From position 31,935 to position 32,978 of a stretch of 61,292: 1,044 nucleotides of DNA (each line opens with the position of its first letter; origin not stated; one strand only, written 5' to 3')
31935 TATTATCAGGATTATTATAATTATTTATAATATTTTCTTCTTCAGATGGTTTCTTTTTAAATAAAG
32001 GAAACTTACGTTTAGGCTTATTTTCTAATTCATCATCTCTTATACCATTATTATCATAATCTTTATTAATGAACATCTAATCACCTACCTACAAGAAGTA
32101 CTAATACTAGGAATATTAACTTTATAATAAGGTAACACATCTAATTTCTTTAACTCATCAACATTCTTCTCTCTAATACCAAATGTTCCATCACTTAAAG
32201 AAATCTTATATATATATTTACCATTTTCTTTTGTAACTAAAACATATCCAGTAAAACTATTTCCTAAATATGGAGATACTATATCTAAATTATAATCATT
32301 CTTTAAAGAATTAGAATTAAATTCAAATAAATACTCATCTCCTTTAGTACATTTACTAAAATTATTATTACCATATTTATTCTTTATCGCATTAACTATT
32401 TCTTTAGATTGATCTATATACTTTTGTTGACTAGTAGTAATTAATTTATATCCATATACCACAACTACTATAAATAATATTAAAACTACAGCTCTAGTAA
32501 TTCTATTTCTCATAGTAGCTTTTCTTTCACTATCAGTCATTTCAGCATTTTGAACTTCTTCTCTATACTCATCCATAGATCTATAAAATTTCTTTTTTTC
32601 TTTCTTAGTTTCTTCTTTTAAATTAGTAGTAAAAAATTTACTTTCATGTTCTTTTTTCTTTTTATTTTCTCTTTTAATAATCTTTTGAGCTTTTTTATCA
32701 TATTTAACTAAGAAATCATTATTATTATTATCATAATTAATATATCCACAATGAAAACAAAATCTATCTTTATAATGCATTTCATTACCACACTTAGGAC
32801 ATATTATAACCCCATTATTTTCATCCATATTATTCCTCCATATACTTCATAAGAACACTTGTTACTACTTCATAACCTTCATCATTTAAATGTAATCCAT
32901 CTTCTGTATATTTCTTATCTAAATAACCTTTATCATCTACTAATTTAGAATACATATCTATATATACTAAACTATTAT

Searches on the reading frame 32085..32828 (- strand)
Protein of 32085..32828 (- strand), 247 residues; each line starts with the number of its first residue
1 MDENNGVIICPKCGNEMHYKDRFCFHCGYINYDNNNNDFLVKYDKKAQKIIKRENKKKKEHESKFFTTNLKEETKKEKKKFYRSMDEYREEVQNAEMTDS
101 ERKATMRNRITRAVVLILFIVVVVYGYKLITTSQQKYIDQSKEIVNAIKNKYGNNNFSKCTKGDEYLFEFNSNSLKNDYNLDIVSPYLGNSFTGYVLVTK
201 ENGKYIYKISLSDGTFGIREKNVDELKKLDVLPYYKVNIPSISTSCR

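Call 31: search_protein_families(library=pfam, proteins=[window:32085-32828:-], max_evalue=0.001)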
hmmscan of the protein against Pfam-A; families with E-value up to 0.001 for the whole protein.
window:32085-32828:- (247 aa): 3 families
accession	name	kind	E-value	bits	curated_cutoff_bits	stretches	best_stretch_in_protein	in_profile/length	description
PF20990.2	DUF2207_C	-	0.00037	20.7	33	1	29-125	59-156/247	Predicted membrane protein (DUF2207) C-terminal domain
PF13248.11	Zn_ribbon_3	-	0.00075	19.3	27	0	8-29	3-24/26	zinc-ribbon domain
PF12773.13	DZR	-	0.00091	19.8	27.3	0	9-28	26-45/45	Double zinc ribbon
